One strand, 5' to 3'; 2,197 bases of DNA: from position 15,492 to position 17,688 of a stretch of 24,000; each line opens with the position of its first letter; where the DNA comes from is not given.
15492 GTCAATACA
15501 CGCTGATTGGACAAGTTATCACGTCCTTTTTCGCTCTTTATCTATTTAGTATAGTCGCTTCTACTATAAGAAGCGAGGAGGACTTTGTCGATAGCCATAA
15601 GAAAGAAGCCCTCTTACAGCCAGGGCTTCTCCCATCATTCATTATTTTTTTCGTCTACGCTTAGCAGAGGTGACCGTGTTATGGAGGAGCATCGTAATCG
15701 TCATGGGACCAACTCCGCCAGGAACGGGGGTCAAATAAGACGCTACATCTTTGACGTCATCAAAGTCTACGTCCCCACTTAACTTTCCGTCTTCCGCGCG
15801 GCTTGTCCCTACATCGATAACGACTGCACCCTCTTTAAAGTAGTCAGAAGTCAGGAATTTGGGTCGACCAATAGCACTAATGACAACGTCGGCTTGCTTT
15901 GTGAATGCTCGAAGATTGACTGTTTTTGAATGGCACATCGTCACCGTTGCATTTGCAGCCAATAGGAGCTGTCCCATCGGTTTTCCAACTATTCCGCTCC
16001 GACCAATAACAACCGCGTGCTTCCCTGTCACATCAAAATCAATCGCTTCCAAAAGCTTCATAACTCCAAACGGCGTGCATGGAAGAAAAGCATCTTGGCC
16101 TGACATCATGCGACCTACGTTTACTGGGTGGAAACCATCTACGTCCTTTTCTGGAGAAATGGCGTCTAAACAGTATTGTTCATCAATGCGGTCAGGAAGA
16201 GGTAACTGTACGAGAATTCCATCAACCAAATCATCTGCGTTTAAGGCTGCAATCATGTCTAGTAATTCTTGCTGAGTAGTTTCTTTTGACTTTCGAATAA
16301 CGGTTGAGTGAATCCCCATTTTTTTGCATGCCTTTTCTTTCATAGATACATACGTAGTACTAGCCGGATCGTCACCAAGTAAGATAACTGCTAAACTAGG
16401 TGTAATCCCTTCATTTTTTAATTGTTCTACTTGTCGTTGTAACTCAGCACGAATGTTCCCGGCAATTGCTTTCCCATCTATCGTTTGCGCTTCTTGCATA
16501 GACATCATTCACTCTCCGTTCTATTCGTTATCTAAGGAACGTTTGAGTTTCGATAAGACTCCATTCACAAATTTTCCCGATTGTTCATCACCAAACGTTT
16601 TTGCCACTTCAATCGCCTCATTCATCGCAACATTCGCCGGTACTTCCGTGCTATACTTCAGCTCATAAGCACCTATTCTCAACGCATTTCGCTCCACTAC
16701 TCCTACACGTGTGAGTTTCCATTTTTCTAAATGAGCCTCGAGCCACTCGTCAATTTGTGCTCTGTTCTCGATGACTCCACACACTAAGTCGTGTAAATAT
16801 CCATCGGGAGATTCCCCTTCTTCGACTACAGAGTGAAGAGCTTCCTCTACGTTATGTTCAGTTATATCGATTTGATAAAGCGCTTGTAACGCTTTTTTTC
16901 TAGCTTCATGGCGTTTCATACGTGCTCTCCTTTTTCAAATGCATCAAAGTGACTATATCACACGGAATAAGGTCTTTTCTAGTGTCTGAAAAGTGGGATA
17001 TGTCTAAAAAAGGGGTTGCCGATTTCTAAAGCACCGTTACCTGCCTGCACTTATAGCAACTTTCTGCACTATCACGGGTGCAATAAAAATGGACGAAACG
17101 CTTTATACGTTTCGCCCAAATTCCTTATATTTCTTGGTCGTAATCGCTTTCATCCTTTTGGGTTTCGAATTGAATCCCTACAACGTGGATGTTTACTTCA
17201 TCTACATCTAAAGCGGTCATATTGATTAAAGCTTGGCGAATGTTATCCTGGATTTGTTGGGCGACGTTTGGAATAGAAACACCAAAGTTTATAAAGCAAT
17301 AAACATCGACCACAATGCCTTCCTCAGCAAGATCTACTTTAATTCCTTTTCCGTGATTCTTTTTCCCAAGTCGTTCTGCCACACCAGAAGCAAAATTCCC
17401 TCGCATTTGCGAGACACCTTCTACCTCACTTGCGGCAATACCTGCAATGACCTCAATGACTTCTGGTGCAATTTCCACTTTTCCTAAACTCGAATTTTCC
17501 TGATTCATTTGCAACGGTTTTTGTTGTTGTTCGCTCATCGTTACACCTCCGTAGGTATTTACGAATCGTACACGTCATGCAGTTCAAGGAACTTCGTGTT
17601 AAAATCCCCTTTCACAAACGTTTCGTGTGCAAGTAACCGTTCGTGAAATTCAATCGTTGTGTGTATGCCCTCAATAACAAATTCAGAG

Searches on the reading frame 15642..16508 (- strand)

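Call 18: search_protein_families(library=pfam, proteins=[window:15642-16508:-], max_evalue=0.00001)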
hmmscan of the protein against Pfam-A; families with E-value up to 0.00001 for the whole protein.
window:15642-16508:- (288 aa): 2 families
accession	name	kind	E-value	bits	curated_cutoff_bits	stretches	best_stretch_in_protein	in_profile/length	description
PF02882.25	THF_DHG_CYH_C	-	6.2e-71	237.3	27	1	127-285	1-159/160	Tetrahydrofolate dehydrogenase/cyclohydrolase, NAD(P)-binding domain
PF00763.28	THF_DHG_CYH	-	4.1e-44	150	32.8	1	10-124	1-115/115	Tetrahydrofolate dehydrogenase/cyclohydrolase, catalytic domain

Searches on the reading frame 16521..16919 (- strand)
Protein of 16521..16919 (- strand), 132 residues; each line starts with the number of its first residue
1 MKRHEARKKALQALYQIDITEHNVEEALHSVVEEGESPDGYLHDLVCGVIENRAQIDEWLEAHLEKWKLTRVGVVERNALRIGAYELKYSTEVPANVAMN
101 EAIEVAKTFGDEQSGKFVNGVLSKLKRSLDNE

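Call 18: search_protein_families(library=pfam, proteins=[window:16521-16919:-], max_evalue=0.00001)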
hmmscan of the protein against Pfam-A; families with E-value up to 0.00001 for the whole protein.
window:16521-16919:- (132 aa): 1 family
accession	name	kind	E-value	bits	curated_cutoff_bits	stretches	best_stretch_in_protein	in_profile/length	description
PF01029.23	NusB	-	4.3e-37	127.9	23.1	1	4-127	1-133/133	NusB family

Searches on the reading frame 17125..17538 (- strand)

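Call 18: search_protein_families(library=pfam, proteins=[window:17125-17538:-], max_evalue=0.00001)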
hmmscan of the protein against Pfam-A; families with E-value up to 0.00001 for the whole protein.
window:17125-17538:- (137 aa): 1 family
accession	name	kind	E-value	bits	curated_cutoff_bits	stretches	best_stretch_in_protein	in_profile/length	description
PF03780.18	Asp23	-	3.7e-37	127.5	28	1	18-123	2-108/108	Asp23 family, cell envelope-related function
